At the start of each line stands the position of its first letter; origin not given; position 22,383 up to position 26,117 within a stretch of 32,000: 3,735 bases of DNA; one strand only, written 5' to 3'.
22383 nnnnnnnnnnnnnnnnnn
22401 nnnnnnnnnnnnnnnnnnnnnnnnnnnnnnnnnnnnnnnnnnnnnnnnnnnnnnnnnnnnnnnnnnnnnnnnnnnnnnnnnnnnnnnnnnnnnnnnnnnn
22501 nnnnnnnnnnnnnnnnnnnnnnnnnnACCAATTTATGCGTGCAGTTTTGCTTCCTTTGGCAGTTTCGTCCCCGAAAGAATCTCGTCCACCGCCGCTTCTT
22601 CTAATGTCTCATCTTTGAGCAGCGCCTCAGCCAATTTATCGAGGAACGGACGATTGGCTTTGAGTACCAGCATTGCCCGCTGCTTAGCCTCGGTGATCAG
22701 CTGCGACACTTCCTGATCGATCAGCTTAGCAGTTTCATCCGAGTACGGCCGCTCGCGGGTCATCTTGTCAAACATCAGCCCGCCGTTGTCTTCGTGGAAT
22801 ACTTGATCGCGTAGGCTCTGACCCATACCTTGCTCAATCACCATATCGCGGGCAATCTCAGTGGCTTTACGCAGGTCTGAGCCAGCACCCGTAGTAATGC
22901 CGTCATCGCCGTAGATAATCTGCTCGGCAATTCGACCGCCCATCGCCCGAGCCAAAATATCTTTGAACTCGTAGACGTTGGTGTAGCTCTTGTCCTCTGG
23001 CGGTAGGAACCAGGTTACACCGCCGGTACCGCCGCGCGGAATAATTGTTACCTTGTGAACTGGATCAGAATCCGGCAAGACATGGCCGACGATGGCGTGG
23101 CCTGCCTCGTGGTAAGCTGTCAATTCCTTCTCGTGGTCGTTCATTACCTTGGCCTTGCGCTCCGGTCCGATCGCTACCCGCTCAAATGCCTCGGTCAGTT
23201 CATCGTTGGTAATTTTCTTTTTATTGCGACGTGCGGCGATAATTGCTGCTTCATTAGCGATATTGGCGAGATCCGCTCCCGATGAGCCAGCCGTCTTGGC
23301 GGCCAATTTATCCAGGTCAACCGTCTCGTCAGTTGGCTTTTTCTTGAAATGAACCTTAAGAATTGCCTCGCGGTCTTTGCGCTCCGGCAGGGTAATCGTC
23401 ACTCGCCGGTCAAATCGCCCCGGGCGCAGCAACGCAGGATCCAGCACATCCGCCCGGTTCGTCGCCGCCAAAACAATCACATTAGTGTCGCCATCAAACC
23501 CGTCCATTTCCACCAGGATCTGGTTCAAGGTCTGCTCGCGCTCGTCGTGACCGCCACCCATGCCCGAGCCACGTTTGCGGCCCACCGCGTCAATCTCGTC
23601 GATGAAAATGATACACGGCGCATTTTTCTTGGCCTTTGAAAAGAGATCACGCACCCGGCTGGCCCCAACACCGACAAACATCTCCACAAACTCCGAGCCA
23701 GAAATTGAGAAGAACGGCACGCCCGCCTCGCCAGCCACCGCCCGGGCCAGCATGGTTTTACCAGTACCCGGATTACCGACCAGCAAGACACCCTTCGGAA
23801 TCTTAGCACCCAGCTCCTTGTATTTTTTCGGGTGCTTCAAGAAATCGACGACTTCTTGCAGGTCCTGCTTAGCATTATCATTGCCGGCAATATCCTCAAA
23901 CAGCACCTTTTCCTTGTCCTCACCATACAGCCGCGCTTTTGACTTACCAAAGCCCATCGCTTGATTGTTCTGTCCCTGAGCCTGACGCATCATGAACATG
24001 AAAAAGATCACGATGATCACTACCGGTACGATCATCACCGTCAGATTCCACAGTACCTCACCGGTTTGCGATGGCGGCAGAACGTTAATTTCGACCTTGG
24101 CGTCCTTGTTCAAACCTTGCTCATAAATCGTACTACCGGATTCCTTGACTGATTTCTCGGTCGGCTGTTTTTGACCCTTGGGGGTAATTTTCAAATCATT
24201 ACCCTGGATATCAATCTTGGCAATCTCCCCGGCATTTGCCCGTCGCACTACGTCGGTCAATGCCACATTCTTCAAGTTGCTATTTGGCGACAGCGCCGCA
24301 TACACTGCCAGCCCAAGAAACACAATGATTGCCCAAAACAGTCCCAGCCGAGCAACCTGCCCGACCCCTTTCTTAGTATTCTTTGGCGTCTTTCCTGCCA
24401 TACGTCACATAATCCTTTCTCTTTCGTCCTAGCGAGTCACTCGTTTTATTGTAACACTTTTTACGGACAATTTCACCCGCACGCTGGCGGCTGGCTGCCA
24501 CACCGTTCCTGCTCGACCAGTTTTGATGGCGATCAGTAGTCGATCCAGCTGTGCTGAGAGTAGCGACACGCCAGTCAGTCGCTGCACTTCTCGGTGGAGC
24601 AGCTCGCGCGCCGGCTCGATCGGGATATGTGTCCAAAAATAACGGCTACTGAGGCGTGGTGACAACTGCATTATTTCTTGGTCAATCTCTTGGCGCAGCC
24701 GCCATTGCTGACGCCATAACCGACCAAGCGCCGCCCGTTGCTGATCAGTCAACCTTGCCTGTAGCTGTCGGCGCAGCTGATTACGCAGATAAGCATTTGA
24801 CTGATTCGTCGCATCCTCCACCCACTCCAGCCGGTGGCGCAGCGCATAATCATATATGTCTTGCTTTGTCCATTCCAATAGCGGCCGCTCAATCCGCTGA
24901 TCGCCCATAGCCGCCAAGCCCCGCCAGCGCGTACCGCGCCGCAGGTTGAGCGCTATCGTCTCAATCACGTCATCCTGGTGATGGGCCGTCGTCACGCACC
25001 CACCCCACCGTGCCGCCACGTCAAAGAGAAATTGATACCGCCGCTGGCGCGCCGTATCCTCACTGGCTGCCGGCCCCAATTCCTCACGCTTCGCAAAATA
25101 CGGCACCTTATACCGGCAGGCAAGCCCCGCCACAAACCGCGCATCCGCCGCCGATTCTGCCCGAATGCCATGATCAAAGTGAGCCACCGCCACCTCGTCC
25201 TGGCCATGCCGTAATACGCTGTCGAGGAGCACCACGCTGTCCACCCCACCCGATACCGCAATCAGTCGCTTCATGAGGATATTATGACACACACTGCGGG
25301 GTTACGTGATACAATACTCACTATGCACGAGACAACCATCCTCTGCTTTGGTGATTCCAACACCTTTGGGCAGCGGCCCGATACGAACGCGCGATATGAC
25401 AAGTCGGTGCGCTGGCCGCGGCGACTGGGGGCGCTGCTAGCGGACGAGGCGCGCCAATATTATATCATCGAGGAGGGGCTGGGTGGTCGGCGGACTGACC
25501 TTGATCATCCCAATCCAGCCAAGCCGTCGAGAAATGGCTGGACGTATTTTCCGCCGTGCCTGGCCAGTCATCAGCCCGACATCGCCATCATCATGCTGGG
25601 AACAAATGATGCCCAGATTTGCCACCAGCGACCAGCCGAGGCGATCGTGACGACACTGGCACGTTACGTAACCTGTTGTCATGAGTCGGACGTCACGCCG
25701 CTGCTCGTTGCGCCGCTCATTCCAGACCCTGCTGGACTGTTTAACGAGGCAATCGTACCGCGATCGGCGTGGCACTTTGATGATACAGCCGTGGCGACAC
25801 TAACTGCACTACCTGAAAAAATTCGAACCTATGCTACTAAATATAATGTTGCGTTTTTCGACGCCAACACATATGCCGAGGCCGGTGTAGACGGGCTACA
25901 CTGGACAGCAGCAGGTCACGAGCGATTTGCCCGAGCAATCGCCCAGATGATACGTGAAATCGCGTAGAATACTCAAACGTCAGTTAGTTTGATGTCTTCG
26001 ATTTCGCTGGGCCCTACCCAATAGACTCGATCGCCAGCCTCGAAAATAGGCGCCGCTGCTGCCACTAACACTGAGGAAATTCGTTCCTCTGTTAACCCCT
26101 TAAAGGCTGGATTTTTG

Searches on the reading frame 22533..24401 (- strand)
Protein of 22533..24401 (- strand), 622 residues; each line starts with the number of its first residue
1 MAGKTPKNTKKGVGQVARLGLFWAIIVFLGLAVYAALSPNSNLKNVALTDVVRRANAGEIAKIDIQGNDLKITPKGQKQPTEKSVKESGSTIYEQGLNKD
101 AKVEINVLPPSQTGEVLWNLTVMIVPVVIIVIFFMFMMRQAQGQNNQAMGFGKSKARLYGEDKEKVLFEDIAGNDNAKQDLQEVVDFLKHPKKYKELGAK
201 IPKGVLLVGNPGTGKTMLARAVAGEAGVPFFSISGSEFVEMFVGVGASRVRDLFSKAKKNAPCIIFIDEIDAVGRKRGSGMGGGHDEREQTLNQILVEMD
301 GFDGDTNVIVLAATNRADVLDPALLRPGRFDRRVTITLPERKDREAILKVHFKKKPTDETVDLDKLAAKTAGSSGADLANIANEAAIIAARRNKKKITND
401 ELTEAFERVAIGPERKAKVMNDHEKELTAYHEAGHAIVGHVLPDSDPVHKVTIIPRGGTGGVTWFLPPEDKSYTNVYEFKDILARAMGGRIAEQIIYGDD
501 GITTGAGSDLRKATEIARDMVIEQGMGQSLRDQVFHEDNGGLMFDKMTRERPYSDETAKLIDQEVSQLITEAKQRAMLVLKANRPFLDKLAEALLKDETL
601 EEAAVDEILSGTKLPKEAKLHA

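Call 14: search_protein_families(library=pfam, proteins=[window:22533-24401:-], max_evalue=0.001)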
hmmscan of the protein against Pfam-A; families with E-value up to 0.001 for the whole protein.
window:22533-24401:- (622 aa): 10 families
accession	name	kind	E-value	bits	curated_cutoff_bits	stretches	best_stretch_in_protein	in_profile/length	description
PF01434.24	Peptidase_M41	-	1.6e-60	204.7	29.9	1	419-608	2-191/191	Peptidase family M41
PF00004.35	AAA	-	6.9e-48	162.9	21.2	1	205-337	1-130/131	ATPase family associated with various cellular activities (AAA)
PF17862.7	AAA_lid_3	-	4.2e-13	49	27.2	1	361-403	2-44/45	AAA+ lid domain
PF06068.19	TIP49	-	9.9e-06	25.4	23.8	1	202-239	50-89/347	TIP49 P-loop domain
PF06480.20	FtsH_ext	-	1.3e-05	25.7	25.5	0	21-90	2-76/103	FtsH Extracellular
PF07728.20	AAA_5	-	1.5e-05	25.4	22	1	204-291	1-96/139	AAA domain (dynein-related subfamily)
PF13191.12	AAA_16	-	7e-05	23.8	32.6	0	202-225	24-47/167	AAA ATPase domain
PF20720.3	nSTAND3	-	7.3e-05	22.9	27.2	1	205-353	20-154/155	Novel STAND NTPase 3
PF05496.18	RuvB_N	-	0.00054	20.2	27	0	202-272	33-95/159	Holliday junction DNA helicase RuvB P-loop domain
PF13401.12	AAA_22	-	0.00069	20.4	27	0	205-226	8-29/130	AAA domain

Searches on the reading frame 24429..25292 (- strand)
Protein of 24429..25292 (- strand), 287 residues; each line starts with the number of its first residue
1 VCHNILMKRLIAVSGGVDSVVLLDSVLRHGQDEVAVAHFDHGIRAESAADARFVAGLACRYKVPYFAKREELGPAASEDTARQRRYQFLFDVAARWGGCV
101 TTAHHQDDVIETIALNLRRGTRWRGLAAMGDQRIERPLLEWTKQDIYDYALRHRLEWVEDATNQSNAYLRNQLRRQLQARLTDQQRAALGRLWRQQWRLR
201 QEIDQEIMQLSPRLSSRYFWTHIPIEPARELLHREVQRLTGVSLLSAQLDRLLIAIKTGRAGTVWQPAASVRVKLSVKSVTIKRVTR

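Call 14: search_protein_families(library=pfam, proteins=[window:24429-25292:-], max_evalue=0.001)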
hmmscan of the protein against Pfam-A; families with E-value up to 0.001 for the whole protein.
window:24429-25292:- (287 aa): 2 families
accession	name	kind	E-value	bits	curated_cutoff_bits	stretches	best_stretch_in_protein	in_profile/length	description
PF01171.26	ATP_bind_3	-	3e-43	148.1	27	1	10-175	3-181/182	PP-loop family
PF01507.26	PAPS_reduct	-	3.3e-05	24.4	22.5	0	136-157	135-156/175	Phosphoadenosine phosphosulfate reductase domain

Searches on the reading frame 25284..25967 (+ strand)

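Call 90: search_protein_families(library=pfam, proteins=[window:25284-25967:+], max_evalue=0.0001)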
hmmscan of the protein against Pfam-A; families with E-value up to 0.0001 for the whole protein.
window:25284-25967:+ (227 aa): 2 families
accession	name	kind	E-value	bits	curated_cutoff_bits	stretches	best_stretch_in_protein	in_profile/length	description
PF13472.12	Lipase_GDSL_2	-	1.3e-20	75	32.9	1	21-214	1-178/178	GDSL-like Lipase/Acylhydrolase family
PF00657.28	Lipase_GDSL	-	6e-14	53.1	23.6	1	19-219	1-208/208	GDSL-like Lipase/Acylhydrolase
